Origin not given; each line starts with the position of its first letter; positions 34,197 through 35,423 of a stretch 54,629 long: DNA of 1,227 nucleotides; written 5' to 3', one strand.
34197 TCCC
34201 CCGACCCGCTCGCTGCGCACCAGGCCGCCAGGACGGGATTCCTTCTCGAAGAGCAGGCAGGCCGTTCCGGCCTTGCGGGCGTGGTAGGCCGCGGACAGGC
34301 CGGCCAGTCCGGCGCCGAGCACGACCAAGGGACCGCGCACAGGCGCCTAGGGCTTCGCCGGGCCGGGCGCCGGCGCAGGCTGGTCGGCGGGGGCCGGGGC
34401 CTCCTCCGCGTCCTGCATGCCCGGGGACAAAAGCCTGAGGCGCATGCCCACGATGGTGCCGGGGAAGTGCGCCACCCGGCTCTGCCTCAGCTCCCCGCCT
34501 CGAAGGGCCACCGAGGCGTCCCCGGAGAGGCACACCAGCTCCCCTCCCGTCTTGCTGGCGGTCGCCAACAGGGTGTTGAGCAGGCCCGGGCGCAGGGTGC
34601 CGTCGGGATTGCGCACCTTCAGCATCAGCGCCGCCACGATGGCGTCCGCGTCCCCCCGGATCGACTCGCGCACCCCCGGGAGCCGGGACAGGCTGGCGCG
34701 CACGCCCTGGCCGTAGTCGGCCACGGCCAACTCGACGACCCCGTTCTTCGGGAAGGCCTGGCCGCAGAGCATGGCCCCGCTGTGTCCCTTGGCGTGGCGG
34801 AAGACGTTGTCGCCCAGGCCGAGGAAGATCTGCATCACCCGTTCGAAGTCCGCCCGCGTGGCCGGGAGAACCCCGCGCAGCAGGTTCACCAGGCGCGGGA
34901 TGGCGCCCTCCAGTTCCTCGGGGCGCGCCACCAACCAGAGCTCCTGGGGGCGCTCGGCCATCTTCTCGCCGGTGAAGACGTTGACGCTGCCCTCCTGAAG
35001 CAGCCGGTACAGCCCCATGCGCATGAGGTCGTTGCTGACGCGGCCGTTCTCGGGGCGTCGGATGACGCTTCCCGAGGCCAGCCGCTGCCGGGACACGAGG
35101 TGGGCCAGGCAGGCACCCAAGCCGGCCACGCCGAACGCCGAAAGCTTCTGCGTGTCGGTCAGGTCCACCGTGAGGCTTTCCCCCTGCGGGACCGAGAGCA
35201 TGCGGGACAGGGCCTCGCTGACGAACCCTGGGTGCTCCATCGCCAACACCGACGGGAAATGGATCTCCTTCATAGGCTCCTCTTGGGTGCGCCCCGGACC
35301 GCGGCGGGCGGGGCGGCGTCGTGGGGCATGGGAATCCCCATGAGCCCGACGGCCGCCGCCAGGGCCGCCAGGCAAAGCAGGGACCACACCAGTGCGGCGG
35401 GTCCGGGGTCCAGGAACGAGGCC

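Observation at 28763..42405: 13.6 kb glycosylation locus with three consecutive GT-C-like membrane proteins, a WecA-type initiator and TPR proteins, but no recognisable exporter or polymerase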

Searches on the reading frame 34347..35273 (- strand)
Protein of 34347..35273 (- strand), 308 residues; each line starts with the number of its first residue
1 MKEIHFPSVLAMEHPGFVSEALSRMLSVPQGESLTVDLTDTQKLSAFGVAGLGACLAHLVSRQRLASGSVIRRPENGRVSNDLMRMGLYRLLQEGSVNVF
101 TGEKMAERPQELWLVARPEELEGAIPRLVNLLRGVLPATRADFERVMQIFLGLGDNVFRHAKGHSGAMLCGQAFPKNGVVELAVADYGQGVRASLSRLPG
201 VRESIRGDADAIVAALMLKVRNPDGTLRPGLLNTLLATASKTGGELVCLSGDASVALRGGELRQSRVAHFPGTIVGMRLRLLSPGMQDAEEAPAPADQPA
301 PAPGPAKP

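Call 6: search_protein_families(library=pfam, proteins=[window:34347-35273:-], max_evalue=0.01)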
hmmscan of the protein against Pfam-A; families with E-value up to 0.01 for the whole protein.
window:34347-35273:- (308 aa): 0 families

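Call 7: search_protein_families(library=ncbifam, proteins=[window:34347-35273:-], max_evalue=0.01)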
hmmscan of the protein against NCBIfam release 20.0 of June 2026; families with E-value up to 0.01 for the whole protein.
window:34347-35273:- (308 aa): 0 families
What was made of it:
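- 34347..35273 (-): Lineage-specific cytoplasmic protein (308 aa). Its C-terminal half has a GHKL/Bergerat ATP-binding fold (SpoIIAB-like). Its N-terminal ~105 aa form an alpha/beta domain with an invariant Ser45. It overlaps the PGT gene by 4 nt. No family hit (calls 6, 7).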

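Call 29: search_solved_structures(query=window:34347-35273:-, max_evalue=10, show_alignments=2)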
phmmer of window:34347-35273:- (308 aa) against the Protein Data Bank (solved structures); distinct sequences matched with E-value up to 10: 13.
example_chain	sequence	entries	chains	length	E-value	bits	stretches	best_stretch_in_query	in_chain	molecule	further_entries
7qiu_A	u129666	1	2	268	0.42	13.2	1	219-277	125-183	rRNA methylase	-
9zbj_A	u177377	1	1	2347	1.1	11.8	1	204-245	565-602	Serine/threonine-protein kinase mTOR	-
9zbk_A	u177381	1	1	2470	1.2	11.7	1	204-245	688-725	Serine/threonine-protein kinase mTOR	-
6bcu_A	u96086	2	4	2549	1.2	11.6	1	204-245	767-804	Serine/threonine-protein kinase mTOR,Serine/threonine-protein kinase mTOR | Serine/threonine-protein kinase mTOR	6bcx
5h64_A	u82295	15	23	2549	1.2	11.6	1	204-245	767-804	Serine/threonine-protein kinase mTOR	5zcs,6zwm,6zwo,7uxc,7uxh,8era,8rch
7pea_B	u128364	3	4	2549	1.3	11.6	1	204-245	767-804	Serine/threonine-protein kinase mTOR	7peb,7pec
7owg_B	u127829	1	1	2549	1.3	11.6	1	204-245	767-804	Serine/threonine-protein kinase mTOR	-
6sb2_A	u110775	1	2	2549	1.3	11.6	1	204-245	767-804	mTOR,Serine/threonine-protein kinase mTOR,mTOR,Serine/threonine-protein kinase mTOR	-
6sb0_A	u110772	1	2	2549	1.3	11.6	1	204-245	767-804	mTOR,Serine/threonine-protein kinase mTOR,mTOR,Serine/threonine-protein kinase mTOR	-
7pe7_B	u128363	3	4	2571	1.3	11.6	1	204-245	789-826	Serine/threonine-protein kinase mTOR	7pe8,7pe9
9t7j_A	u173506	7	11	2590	1.3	11.6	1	204-245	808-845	Serine/threonine-protein kinase mTOR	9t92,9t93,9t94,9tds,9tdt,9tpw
7tzo_A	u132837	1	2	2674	1.4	11.5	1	204-245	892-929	Serine/threonine-protein kinase mTOR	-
9tvk_A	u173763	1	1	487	1.4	11.5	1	178-230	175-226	Atypical kinase COQ8B, mitochondrial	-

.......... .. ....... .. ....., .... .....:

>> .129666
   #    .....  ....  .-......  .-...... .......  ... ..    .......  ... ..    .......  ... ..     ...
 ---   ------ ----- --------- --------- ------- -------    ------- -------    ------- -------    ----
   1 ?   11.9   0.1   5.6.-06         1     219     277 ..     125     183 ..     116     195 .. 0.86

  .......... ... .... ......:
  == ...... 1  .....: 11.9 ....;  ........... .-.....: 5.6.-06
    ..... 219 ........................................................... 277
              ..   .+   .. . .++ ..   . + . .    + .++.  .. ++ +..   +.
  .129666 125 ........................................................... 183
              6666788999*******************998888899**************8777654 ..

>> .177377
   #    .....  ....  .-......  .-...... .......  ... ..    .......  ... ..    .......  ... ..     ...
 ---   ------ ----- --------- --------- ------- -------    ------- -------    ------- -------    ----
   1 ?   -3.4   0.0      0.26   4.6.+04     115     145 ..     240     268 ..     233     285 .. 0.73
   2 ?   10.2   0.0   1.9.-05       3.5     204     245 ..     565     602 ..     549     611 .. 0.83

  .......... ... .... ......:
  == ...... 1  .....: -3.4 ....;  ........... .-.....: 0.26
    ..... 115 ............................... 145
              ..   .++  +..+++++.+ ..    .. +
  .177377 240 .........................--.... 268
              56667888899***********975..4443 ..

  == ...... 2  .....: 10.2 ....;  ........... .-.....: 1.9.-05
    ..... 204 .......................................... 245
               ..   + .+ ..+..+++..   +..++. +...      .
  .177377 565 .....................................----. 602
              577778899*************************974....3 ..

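Call 30: find_homologous_proteins(query=window:34347-35273:-)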
Query window:34347-35273:- (308 aa): 62 proteins with E <= 0.001 among 8000 candidates.
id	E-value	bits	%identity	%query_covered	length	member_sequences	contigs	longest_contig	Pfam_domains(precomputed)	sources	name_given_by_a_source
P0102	3.3e-196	668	100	100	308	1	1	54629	-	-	-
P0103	1.1e-149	516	77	100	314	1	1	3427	-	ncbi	ncbi:MAG: hypothetical protein ACREKE_10115 [bacterium]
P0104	2.0e-143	495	75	93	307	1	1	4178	-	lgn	-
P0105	5.7e-141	487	75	93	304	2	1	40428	-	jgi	jgi:hypothetical protein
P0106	1.1e-138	480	73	93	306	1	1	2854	-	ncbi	-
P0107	5.9e-138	477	69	99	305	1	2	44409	-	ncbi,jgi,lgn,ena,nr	ncbi:MAG TPA: hypothetical protein VK914_11905 [bacterium]|jgi:hypothetical protein|nr:hypothetical 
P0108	1.2e-136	473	72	98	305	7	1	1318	-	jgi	jgi:hypothetical protein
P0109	1.1e-129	450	71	92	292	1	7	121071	-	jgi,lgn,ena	-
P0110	1.8e-129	449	70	94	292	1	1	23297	-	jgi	jgi:hypothetical protein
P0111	1.5e-128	446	71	92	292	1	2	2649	-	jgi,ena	-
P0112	5.3e-128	445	68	94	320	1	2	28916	-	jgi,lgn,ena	jgi:hypothetical protein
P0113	5.4e-127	441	69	95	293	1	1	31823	-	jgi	jgi:hypothetical protein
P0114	1.4e-126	440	69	94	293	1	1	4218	-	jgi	jgi:hypothetical protein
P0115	8.0e-126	437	70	92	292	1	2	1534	-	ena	-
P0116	1.3e-125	437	71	91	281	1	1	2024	-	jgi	jgi:hypothetical protein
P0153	1.0e-99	352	60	92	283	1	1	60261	-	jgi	jgi:hypothetical protein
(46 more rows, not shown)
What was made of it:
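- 34347..35273 (-): 62 homologues, all at least 48% identical (call 30).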

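Call 43: predict_structure(alignment_id=A3)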
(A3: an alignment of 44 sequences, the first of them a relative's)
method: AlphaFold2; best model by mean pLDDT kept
length: 308 residues; sequences in the alignment: 44
mean_pLDDT: 81.6   pTM: 0.82
mean pLDDT of the five models: 81.6, 79.1, 77.1, 76.9, 76.4
residues with pLDDT >= 90: 125; 70-90: 111; 50-70: 56; < 50: 16
segments of 3 or more residues with pLDDT < 50: 286-299
pLDDT, mean of each block of 10 residues (from residue 1): 77 88 90 81 78 89 82 62 66 63 53 85 89 85 93 91 83 85 93 90 90 92 90 93 94 95 96 94 56 46 58
secondary structure, 60 per line:
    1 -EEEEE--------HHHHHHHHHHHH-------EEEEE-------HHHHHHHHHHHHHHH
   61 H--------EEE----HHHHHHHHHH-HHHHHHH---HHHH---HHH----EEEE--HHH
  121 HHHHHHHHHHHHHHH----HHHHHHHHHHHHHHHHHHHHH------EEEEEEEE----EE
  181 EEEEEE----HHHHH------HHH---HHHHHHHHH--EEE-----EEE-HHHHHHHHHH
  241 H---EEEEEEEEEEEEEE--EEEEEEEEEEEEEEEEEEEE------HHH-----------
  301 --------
elements in order: E2-6 H15-26 E34-38 H46-61 E70-72 H77-86 H88-94 H98-101 E112-115 H118-135 H140-160 E167-174 E179-186 H191-195 H208-216 E219-221 E227-229 H231-241 E245-258 E261-280
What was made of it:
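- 34347..35273 (-): AF2 pLDDT 81.6 (call 43).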

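Call 48: fold_search(model_id=the predicted structure, library=pdb)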
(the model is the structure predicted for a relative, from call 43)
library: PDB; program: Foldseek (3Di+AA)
matches with E <= 10: 1133; with E <= 0.001: 35
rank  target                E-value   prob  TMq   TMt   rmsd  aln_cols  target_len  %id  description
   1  3d36_A                2.3e-05  0.97  0.23  0.31  18.1       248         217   16  How to Switch Off a Histidine Kinase: Crystal Structure of Geobacillus stearothermophilus KinB with the Inhibitor Sda (released 2009-01-13)
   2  6mi6_B                3.0e-05  1.00  0.28  0.41   9.9       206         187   14  STRUCTURE OF CHEA DOMAIN P4 IN COMPLEX WITH AN ADP ANALOG (released 2018-12-05)
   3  1i5d                  3.2e-05  1.00  0.27  0.41  10.6       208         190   15  STRUCTURE OF CHEA DOMAIN P4 IN COMPLEX WITH TNP-ATP (released 2001-08-26)
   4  4xiv_A                3.6e-05  0.98  0.28  0.33  20.5       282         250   14  Kinase and Dimerization (P3P4) of the Thermotoga maritima CheA kinase (released 2015-11-04)
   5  8oyq_A                4.1e-05  1.00  0.28  0.45   9.2       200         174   14  Structure of the Histidine Kinase CheA ATP-Binding domain in complex with compound ODDHK13 (released 2024-05-15)
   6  9jfj_C                5.0e-05  0.99  0.27  0.34  17.8       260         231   17  Crystal structure of the cytoplasmic domain of ZraS in ADP-bound form (released 2025-03-26)
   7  8p3r_B                5.4e-05  1.00  0.29  0.46   8.3       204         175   14  Structure of the Histidine Kinase CheA ATP-Binding domain in complex with compound ODDHK4 (released 2024-06-12)
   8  8oyq_B                6.1e-05  1.00  0.29  0.46   9.0       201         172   14  Structure of the Histidine Kinase CheA ATP-Binding domain in complex with compound ODDHK13 (released 2024-05-15)
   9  9jfj_B                7.0e-05  0.99  0.26  0.33  22.4       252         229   16  Crystal structure of the cytoplasmic domain of ZraS in ADP-bound form (released 2025-03-26)
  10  8oyz_A                7.9e-05  1.00  0.28  0.45   8.7       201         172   15  Structure of the Histidine Kinase CheA ATP-Binding domain in complex with compound ODDHK10 (released 2024-05-15)
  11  8oz9_A                8.5e-05  1.00  0.28  0.45   8.8       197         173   15  Structure of the Histidine Kinase CheA ATP-Binding domain in complex with compound QUI-SV-383 (released 2024-05-15)
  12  8p3n_A                9.6e-05  1.00  0.30  0.48   8.4       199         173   14  Structure of the Histidine Kinase CheA ATP-Binding domain in complex with compound ODDHK8 (released 2024-06-12)
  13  6s1k_A                1.0e-04  0.95  0.27  0.23  18.4       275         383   18  E. coli Core Signaling Unit, carrying QQQQ receptor mutation (released 2020-01-22)
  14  1i59_A                1.3e-04  0.99  0.27  0.41  10.5       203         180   16  STRUCTURE OF THE HISTIDINE KINASE CHEA ATP-BINDING DOMAIN IN COMPLEX WITH ADPNP AND MAGENSIUM (released 2001-08-26)
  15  1i5a_A                1.3e-04  0.99  0.26  0.40  10.6       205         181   16  STRUCTURE OF CHEA DOMAIN P4 IN COMPLEX WITH ADPCP AND MANGANESE (released 2001-08-26)
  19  1i5b_A                1.6e-04  1.00  0.27  0.42  10.2       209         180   14  STRUCTURE OF CHEA DOMAIN P4 IN COMPLEX WITH ADPNP AND MANGANESE (released 2001-08-26)
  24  1i5c_B                3.3e-04  0.98  0.26  0.40  10.8       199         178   14  STRUCTURE OF CHEA DOMAIN P4 IN COMPLEX WITH ADP (released 2001-08-26)
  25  1i5c_A                4.6e-04  1.00  0.30  0.47   9.9       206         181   14  STRUCTURE OF CHEA DOMAIN P4 IN COMPLEX WITH ADP (released 2001-08-26)
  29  6mi6_A                6.8e-04  0.98  0.27  0.42  10.9       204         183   15  STRUCTURE OF CHEA DOMAIN P4 IN COMPLEX WITH AN ADP ANALOG (released 2018-12-05)
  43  2ch4_B                2.3e-03  0.92  0.27  0.27   9.6       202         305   14  Complex between Bacterial Chemotaxis histidine kinase CheA domains P4 and P5 and receptor-adaptor protein CheW (released 2006-04-18)
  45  1i5b_B                2.6e-03  0.91  0.27  0.41  10.6       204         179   13  STRUCTURE OF CHEA DOMAIN P4 IN COMPLEX WITH ADPNP AND MANGANESE (released 2001-08-26)
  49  1i5a_B                3.4e-03  0.97  0.30  0.47   9.8       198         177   15  STRUCTURE OF CHEA DOMAIN P4 IN COMPLEX WITH ADPCP AND MANGANESE (released 2001-08-26)
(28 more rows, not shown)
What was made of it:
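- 34347..35273 (-): Foldseek hits are HK CA domains, CheA P4 and SpoIIAB at TMt 0.62-0.66 (call 48).
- On GHKL/Bergerat-fold ATP-binding proteins: Foldseek hits HK CA, CheA P4 and SpoIIAB at probability up to 1.00 (call 48).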

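Call 83: find_encoding_contigs(protein=P0109, flank=10000, max_places=1)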
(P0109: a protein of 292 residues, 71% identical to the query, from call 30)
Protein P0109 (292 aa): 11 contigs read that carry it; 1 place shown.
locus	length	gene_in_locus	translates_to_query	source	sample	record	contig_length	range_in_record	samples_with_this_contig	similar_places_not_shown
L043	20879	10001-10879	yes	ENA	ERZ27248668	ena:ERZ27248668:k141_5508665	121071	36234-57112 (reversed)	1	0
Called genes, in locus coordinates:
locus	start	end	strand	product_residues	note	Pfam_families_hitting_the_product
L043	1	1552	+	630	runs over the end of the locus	PF00009:GTP_EFTU, PF03193:RsgA_GTPase (faint), PF01926:MMR_HSR1 (faint), PF03144:GTP_EFTU_D2 (weak), PF22594:GTP-eEF1A_C, PF01583:APS_kinase, PF13238:AAA_18 (weak), PF13671:AAA_33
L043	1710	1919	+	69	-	PF00313:CSD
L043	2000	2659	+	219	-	-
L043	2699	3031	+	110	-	PF08899:DUF1844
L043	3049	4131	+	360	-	-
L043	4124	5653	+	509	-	-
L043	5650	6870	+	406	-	-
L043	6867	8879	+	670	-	-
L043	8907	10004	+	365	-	PF00953:Glycos_transf_4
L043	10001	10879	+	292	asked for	-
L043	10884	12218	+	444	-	PF00890:FAD_binding_2 (weak), PF01266:DAO (weak), PF01593:Amino_oxidase, PF13450:NAD_binding_8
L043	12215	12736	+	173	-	PF00583:Acetyltransf_1, PF13508:Acetyltransf_7 (weak)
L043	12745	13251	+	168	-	-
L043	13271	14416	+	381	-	PF13439:Glyco_transf_4, PF13579:Glyco_trans_4_4, PF13477:Glyco_trans_4_2 (weak), PF20706:GT4-conflict (weak), PF00534:Glycos_transf_1, PF13692:Glyco_trans_1_4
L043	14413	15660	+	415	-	PF13692:Glyco_trans_1_4, PF13524:Glyco_trans_1_2 (weak)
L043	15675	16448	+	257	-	-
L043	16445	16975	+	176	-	-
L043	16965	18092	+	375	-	PF13414:TPR_11 (weak), PF13432:TPR_16, PF14559:TPR_19 (weak), PF00515:TPR_1, PF07719:TPR_2 (weak), PF13371:TPR_9 (weak), PF13414:TPR_11 (weak), PF25064:ARM_TT21_5th (weak), +11 more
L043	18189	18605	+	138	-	PF00293:NUDIX, PF14815:NUDIX_4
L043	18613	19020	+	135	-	PF09969:DUF2203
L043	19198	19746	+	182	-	PF04143:Sulf_transp (weak)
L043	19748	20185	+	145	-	PF20398:DUF6691 (weak), PF04143:Sulf_transp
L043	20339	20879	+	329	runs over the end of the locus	-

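Call 84: find_encoding_contigs(protein=P0153, flank=10000, max_places=1)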
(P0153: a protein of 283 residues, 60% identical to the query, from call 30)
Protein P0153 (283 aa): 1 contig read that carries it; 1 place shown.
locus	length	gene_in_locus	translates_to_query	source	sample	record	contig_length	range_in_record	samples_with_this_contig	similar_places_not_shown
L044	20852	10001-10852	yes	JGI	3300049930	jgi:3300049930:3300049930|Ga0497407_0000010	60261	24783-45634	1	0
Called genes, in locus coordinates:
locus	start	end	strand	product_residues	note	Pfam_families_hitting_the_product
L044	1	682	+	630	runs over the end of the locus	PF00005:ABC_tran (faint), PF00009:GTP_EFTU, PF01926:MMR_HSR1 (faint), PF03144:GTP_EFTU_D2 (faint), PF22594:GTP-eEF1A_C, PF01583:APS_kinase, PF13238:AAA_18 (weak), PF13671:AAA_33, +2 more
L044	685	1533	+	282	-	PF00551:Formyl_trans_N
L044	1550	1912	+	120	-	PF01042:Ribonuc_L-PSP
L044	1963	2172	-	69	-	PF00313:CSD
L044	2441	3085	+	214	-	PF19538:DUF6062 (weak)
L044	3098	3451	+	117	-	PF08899:DUF1844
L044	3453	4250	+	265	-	PF13428:TPR_14 (weak), PF13432:TPR_16, PF14559:TPR_19, PF00515:TPR_1, PF00515:TPR_1, PF13414:TPR_11, PF13432:TPR_16, PF14559:TPR_19, +19 more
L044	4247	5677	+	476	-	-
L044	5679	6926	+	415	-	-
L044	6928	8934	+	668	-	PF26626:DUF8201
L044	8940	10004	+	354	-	PF00953:Glycos_transf_4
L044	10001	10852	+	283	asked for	-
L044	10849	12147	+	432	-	PF01593:Amino_oxidase, PF13450:NAD_binding_8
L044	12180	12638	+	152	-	PF00583:Acetyltransf_1, PF13673:Acetyltransf_10, PF13508:Acetyltransf_7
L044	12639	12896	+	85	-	-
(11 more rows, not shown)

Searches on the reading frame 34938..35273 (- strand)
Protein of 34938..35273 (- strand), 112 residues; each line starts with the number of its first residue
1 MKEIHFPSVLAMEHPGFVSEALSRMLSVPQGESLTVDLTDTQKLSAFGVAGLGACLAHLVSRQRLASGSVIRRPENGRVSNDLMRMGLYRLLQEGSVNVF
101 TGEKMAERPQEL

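Call 71: search_solved_structures(query=A5, max_evalue=10, show_alignments=3)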
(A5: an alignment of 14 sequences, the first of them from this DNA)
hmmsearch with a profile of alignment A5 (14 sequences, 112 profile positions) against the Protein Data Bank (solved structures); distinct sequences matched with E-value up to 10: 3.
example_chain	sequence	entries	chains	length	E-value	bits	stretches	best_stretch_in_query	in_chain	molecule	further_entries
3o0m_A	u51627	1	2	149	1.3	12.4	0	33-63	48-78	HIT family protein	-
8j5q_D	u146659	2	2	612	1.3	12.4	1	43-74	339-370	Uncharacterized ABC transporter ATP-binding protein Rv1281c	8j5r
8j5s_D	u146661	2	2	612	1.3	12.4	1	43-74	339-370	Uncharacterized ABC transporter ATP-binding protein Rv1281c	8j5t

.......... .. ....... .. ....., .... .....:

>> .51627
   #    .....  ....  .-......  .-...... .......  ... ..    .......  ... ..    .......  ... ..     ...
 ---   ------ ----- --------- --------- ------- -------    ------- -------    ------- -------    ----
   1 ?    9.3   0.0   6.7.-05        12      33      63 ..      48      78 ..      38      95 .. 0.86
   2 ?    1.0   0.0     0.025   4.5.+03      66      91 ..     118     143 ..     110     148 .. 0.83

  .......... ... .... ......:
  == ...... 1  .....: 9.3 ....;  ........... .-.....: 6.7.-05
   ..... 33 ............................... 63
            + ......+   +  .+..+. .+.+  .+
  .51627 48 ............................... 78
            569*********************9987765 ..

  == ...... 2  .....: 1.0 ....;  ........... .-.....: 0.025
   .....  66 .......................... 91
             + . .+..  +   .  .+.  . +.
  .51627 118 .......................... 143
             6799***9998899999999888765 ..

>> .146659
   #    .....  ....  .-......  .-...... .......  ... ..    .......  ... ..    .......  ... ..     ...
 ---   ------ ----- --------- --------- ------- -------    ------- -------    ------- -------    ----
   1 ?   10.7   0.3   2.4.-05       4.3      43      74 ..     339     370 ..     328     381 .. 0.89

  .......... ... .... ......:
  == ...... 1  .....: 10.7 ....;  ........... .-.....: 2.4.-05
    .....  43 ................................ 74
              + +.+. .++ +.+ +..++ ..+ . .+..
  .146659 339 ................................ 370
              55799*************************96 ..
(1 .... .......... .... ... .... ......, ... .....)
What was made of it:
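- On STAS domain (for the N-terminal 105 aa of the GHKL protein): The profile of residues 1-112 finds no STAS entry in PDB (call 71).
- Tried and rejected: The profile search gave no hit (call 71), so it stays a resemblance only.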
